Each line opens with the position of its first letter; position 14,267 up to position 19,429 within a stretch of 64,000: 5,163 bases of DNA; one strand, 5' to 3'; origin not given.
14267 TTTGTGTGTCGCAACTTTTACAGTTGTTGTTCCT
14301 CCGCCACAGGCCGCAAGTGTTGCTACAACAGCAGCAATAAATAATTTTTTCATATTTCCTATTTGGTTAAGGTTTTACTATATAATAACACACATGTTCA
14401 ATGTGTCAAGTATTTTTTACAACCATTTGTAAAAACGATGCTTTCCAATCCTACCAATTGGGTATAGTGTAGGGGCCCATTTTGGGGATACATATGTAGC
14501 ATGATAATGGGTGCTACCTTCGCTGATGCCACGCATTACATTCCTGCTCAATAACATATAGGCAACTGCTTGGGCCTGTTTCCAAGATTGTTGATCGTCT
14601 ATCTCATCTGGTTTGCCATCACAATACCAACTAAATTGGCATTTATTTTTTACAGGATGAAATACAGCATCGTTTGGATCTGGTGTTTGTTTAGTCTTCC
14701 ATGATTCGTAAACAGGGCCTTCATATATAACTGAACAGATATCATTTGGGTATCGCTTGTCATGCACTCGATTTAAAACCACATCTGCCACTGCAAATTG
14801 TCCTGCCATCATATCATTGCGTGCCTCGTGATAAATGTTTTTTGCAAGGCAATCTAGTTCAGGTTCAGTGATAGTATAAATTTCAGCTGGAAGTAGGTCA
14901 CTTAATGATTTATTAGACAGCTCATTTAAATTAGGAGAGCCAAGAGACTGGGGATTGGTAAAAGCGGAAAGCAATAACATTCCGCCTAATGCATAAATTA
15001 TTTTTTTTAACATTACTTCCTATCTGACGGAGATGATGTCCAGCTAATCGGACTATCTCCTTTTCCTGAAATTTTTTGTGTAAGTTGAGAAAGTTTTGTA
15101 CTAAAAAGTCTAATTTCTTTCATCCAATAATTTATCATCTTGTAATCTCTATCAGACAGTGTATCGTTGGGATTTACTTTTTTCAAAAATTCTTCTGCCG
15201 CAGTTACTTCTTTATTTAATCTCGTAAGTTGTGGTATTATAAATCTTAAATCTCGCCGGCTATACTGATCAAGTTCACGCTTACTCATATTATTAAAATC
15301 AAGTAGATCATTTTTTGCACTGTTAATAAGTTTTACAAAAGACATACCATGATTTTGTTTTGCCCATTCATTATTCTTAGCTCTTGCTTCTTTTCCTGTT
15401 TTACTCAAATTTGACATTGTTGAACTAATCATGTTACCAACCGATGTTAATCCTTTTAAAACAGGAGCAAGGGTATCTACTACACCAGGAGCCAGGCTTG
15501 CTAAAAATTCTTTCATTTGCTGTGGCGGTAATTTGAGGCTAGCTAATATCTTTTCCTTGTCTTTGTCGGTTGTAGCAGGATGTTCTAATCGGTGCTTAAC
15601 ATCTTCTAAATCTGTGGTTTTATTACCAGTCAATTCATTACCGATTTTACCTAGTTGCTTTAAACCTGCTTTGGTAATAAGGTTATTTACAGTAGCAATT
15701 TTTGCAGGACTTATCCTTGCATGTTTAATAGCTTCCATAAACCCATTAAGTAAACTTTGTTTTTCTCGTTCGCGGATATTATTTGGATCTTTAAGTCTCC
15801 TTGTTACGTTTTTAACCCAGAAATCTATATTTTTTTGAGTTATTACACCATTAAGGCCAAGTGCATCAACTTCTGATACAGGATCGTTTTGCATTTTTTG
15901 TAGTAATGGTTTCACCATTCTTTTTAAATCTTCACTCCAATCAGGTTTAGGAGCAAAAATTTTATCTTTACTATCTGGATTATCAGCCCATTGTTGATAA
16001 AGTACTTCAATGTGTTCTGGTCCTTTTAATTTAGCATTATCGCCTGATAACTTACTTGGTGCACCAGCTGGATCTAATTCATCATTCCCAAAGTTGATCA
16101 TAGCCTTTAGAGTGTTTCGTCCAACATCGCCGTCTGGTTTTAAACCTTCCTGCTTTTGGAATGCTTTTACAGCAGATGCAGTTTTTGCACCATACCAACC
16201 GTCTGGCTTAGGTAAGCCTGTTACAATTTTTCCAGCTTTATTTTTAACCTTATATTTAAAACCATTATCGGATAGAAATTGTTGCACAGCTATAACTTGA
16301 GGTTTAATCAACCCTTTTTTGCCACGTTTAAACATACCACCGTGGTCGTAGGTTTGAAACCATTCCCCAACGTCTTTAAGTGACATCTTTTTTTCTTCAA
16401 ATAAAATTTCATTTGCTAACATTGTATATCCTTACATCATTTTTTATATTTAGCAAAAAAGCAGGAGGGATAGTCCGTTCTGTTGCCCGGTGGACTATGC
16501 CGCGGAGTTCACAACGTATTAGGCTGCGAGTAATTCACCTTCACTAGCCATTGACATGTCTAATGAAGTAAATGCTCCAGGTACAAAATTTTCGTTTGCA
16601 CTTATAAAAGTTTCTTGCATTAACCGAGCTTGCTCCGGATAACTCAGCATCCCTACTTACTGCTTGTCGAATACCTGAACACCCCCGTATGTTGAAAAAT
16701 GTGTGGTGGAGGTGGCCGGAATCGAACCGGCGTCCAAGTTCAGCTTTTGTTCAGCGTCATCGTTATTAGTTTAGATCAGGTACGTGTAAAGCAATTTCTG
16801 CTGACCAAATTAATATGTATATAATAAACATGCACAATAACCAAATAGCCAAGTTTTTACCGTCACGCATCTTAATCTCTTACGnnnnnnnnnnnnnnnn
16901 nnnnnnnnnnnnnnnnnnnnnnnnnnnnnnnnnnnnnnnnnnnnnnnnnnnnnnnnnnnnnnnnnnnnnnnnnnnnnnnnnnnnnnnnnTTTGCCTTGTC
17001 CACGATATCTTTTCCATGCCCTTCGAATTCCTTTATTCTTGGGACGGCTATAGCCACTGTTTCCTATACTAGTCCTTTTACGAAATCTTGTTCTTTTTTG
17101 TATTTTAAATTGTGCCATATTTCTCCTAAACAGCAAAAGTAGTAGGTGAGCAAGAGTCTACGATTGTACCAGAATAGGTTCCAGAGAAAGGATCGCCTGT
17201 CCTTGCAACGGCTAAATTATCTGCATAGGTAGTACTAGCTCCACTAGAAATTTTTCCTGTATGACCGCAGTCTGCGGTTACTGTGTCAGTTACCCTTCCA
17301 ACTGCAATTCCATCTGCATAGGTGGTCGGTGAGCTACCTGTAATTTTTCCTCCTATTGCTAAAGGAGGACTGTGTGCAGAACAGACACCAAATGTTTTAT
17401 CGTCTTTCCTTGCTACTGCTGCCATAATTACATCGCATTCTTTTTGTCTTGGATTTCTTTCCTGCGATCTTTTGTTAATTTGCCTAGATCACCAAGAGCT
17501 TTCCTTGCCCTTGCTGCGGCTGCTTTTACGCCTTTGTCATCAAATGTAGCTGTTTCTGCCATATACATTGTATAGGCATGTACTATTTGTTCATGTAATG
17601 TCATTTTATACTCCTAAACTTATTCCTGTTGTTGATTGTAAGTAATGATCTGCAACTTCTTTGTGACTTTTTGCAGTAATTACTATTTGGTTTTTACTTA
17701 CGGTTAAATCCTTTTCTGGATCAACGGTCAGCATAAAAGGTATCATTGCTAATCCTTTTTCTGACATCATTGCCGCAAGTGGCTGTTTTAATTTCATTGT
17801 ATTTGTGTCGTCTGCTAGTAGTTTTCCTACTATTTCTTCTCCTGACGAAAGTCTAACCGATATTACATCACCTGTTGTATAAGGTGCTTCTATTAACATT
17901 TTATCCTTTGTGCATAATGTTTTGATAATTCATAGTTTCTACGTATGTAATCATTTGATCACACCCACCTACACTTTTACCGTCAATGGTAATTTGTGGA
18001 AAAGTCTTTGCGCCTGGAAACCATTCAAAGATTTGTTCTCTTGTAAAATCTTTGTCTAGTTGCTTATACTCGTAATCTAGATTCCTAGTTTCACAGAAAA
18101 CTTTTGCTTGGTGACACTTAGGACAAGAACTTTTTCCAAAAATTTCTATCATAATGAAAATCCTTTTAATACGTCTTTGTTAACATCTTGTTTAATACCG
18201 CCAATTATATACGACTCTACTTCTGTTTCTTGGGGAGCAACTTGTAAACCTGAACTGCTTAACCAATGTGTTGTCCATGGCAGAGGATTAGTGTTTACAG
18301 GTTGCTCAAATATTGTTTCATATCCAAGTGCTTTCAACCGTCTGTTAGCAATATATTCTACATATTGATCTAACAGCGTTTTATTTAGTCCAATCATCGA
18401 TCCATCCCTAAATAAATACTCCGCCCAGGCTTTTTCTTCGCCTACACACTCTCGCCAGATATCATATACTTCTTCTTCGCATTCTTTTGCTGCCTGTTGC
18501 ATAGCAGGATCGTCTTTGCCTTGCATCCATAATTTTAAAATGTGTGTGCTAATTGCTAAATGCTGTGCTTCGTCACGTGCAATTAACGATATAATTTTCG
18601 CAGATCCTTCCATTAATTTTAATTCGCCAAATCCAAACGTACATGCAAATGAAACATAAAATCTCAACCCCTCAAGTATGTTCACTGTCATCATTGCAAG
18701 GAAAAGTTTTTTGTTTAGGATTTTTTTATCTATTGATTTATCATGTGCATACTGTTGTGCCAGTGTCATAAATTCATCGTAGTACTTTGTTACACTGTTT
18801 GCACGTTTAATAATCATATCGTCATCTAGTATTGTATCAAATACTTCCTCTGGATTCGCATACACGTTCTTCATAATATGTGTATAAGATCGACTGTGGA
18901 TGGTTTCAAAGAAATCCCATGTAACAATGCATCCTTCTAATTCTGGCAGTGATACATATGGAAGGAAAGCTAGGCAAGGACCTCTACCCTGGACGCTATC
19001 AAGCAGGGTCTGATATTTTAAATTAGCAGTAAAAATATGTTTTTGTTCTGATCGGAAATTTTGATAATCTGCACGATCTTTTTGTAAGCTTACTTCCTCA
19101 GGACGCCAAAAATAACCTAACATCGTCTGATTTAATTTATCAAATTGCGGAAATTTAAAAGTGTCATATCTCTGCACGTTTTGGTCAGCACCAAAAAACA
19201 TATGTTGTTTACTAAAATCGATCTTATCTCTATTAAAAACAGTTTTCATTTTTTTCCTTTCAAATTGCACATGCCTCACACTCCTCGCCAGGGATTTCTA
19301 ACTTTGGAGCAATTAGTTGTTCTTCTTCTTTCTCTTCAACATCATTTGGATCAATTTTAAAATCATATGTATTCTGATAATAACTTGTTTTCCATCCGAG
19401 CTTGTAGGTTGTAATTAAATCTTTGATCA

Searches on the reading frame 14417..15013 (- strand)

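Call 65: search_protein_families(library=pfam, proteins=[window:14417-15013:-], max_evalue=0.001)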
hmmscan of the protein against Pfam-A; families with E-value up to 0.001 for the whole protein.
window:14417-15013:- (198 aa): 1 family
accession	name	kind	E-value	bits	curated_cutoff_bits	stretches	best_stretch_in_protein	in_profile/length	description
PF07486.17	Hydrolase_2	-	6e-21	75.4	27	1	69-195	4-100/100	Cell Wall Hydrolase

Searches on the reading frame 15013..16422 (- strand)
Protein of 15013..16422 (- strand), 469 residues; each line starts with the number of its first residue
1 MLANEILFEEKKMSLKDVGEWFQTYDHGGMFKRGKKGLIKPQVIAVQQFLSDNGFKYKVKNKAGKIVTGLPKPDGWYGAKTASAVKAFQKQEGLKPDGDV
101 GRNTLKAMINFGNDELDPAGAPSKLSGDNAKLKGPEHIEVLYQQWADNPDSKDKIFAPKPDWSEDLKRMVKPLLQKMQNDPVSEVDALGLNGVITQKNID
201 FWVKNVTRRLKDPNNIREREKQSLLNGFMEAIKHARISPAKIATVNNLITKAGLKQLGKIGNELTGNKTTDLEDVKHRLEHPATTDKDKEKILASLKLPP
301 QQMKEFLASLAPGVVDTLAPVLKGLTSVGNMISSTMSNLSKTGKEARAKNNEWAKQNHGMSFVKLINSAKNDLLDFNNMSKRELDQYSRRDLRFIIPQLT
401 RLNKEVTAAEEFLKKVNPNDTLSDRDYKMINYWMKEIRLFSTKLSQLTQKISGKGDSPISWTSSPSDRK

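Call 65: search_protein_families(library=pfam, proteins=[window:15013-16422:-], max_evalue=0.001)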
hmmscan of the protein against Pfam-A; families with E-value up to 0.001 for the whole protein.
window:15013-16422:- (469 aa): 1 family
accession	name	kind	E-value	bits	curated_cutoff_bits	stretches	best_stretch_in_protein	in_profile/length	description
PF01471.23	PG_binding_1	-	1e-15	58.1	23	1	41-108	3-57/57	Putative peptidoglycan binding domain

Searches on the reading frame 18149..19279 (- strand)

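Call 65: search_protein_families(library=pfam, proteins=[window:18149-19279:-], max_evalue=0.001)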
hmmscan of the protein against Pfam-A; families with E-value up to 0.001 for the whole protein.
window:18149-19279:- (376 aa): 1 family
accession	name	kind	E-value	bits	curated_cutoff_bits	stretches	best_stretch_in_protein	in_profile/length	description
PF00268.27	Ribonuc_red_sm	-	3.6e-53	181.2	33.6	1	40-332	6-281/281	Ribonucleotide reductase, small chain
